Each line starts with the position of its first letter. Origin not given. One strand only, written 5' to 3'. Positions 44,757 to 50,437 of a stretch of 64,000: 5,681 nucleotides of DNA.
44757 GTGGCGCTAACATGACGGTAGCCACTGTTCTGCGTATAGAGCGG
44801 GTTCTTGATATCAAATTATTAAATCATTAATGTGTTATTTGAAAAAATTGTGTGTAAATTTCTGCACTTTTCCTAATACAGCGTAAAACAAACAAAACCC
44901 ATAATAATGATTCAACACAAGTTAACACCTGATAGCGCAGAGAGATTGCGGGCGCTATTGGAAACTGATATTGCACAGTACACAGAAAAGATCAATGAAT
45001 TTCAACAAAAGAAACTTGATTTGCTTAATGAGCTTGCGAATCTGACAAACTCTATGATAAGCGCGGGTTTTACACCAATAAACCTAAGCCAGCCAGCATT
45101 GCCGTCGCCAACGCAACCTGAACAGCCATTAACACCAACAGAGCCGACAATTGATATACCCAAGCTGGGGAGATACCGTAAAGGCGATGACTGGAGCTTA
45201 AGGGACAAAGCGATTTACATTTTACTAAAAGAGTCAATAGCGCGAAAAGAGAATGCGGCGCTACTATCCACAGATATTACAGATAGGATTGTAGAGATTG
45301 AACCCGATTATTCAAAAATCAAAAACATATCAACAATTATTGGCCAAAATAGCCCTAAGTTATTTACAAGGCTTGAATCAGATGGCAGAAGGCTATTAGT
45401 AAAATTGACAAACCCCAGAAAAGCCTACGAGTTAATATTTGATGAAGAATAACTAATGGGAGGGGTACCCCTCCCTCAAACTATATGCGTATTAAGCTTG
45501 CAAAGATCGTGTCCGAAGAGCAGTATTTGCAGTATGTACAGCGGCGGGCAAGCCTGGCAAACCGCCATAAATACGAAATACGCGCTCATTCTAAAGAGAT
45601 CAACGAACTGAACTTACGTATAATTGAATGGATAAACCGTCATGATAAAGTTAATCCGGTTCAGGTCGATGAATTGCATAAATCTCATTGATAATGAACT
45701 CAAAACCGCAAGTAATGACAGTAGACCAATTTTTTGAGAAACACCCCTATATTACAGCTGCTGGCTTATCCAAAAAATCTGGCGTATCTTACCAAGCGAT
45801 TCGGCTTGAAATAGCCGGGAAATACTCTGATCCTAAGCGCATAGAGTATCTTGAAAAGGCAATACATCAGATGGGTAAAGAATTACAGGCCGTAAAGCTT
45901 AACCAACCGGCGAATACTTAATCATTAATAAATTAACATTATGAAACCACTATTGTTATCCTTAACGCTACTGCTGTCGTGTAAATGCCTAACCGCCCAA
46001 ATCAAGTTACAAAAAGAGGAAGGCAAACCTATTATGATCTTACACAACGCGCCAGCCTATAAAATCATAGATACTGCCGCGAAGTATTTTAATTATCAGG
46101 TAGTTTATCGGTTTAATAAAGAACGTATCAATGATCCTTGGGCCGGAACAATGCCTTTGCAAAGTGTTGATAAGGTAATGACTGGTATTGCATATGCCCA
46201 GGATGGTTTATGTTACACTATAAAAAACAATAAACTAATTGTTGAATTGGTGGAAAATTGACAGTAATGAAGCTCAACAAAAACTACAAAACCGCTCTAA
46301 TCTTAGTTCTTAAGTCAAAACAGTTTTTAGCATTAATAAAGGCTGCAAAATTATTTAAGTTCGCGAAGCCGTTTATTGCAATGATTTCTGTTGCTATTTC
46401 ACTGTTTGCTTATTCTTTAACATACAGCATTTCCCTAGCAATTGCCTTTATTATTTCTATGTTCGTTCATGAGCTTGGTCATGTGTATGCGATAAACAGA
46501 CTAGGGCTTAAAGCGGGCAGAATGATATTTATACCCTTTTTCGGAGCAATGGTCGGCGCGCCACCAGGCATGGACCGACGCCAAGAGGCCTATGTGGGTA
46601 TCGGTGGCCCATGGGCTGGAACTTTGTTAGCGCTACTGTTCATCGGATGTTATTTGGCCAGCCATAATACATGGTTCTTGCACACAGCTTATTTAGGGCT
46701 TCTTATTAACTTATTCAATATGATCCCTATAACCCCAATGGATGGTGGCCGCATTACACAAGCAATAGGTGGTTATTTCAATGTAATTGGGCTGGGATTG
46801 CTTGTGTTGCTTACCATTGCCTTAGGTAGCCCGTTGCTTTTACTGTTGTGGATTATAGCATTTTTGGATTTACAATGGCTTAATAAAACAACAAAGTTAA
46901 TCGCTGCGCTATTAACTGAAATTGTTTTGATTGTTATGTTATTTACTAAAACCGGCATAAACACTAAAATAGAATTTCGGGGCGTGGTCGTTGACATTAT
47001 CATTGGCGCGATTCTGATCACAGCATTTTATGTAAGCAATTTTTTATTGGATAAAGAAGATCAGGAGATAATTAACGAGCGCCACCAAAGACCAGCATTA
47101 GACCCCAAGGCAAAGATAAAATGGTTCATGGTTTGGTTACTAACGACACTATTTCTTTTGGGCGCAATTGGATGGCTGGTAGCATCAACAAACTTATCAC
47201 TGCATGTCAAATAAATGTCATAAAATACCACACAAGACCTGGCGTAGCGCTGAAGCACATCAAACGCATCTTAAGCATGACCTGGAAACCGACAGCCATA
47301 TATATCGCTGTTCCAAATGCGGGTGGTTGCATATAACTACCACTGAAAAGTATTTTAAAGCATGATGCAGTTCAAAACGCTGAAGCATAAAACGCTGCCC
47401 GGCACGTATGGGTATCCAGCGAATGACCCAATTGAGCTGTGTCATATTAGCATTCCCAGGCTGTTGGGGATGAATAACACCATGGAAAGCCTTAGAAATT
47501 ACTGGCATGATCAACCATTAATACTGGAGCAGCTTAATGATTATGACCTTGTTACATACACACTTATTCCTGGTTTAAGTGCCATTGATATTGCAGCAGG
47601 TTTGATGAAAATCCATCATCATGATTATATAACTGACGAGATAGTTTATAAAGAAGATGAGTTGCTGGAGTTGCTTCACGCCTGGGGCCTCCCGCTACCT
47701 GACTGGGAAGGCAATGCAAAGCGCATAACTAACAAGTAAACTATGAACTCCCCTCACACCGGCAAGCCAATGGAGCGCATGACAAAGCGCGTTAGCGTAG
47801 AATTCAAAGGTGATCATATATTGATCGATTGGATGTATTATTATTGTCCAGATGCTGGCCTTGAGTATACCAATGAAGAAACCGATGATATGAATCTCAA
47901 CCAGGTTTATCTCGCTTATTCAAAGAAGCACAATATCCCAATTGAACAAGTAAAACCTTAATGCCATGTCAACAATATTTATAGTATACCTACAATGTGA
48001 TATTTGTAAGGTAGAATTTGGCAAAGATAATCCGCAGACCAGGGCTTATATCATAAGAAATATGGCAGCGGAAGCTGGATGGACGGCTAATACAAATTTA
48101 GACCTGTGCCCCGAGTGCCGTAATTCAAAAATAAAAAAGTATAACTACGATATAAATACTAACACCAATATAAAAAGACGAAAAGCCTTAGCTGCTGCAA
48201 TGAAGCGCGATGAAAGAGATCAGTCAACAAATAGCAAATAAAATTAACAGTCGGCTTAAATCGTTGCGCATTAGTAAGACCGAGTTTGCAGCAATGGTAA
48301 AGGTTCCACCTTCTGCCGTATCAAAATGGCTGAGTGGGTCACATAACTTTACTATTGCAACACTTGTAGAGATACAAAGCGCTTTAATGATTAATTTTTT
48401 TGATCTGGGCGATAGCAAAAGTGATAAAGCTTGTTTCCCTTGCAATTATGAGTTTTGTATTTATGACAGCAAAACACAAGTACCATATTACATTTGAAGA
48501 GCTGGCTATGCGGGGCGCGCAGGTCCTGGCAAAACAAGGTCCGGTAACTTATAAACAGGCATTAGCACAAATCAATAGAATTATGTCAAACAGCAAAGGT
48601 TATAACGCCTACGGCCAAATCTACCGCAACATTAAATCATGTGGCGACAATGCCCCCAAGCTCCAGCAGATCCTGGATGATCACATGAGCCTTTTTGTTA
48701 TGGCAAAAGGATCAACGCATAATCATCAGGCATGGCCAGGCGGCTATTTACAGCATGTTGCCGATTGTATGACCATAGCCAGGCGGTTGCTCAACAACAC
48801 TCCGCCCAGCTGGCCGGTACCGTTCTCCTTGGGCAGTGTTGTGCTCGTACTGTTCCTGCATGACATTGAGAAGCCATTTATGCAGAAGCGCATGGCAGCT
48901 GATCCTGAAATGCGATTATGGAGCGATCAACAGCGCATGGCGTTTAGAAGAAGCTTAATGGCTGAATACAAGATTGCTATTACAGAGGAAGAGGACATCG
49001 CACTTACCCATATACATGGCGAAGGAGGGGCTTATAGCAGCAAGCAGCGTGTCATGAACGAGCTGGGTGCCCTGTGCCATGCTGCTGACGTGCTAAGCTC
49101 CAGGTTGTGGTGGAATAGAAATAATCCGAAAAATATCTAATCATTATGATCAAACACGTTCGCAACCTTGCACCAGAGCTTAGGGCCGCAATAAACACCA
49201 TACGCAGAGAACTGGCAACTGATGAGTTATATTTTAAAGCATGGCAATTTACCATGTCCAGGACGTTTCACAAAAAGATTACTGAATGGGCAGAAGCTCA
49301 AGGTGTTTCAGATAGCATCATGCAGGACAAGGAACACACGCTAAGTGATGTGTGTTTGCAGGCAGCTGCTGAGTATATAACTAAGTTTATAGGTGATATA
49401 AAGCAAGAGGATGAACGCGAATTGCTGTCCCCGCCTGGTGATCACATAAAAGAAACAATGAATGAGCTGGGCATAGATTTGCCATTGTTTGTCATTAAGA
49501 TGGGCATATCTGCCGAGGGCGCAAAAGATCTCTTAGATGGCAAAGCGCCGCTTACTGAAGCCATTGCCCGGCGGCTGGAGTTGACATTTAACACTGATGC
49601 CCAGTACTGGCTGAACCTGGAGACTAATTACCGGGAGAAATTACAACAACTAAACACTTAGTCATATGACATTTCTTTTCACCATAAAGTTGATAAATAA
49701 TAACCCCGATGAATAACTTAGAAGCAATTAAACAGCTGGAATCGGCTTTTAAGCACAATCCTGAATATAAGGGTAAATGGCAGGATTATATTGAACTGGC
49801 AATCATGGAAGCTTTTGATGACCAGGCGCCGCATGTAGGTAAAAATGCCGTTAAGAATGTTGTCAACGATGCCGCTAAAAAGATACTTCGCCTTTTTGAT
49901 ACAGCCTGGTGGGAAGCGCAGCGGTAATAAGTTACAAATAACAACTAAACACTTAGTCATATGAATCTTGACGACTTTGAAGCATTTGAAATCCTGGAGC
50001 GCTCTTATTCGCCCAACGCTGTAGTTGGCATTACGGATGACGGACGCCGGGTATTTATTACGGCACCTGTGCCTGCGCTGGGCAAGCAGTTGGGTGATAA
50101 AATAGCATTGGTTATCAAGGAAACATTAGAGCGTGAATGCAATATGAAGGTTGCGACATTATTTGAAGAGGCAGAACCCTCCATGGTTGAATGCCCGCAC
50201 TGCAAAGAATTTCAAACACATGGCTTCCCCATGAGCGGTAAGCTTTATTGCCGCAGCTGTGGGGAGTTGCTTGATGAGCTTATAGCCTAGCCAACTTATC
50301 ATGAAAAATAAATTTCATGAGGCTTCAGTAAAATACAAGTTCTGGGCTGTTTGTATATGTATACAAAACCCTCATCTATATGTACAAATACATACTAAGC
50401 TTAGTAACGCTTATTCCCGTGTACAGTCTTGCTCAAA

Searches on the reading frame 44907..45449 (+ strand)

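Call 24: search_protein_families(library=pfam, proteins=[window:44907-45449:+], max_evalue=0.1)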
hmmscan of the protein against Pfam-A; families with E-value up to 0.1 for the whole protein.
window:44907-45449:+ (181 aa): 1 family
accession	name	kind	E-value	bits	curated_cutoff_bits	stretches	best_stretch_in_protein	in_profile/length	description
PF14712.11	Snapin_Pallidin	-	0.072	14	29.6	0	11-50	4-43/89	Snapin/Pallidin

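Call 54: search_protein_families(library=phrogs, proteins=[window:44907-45449:+], max_evalue=0.01)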
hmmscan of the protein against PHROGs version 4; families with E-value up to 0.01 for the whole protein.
window:44907-45449:+ (181 aa): 0 families

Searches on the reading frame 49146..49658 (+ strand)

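Call 24: search_protein_families(library=pfam, proteins=[window:49146-49658:+], max_evalue=0.1)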
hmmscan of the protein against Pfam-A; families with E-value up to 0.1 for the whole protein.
window:49146-49658:+ (171 aa): 0 families

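Call 54: search_protein_families(library=phrogs, proteins=[window:49146-49658:+], max_evalue=0.01)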
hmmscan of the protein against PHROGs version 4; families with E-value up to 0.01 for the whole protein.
window:49146-49658:+ (171 aa): 1 family
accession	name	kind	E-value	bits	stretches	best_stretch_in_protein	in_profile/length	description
phrog_1381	-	moron, auxiliary metabolic gene and host takeover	2.7e-12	47.6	1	95-167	11-84/264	plasmid antitoxin with HTH domain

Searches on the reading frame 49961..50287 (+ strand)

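Call 24: search_protein_families(library=pfam, proteins=[window:49961-50287:+], max_evalue=0.1)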
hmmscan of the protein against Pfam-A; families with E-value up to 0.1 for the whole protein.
window:49961-50287:+ (109 aa): 6 families
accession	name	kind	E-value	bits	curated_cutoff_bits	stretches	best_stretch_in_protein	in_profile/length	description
PF13248.11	Zn_ribbon_3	-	0.00085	19.1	27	0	74-84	1-11/26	zinc-ribbon domain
PF08271.17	Zn_Ribbon_TF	-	0.0034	17.4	29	1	77-106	2-31/43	TFIIB zinc-binding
PF12760.12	Zn_ribbon_IS1595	-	0.0037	17.7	25.4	1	74-101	17-44/46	Transposase zinc-ribbon domain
PF23451.1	Zn_ribbon_PaaD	-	0.015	15.4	27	1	69-99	8-38/53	PaaD zinc beta ribbon domain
PF01155.25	HypA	-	0.054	14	28.9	1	56-102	51-94/112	Hydrogenase/urease nickel incorporation, metallochaperone, hypA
PF22289.1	DmmA-like_C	-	0.084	13.3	27.4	0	76-104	2-28/44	Dimethylamine monooxygenase subunit DmmA-like, C-terminal domain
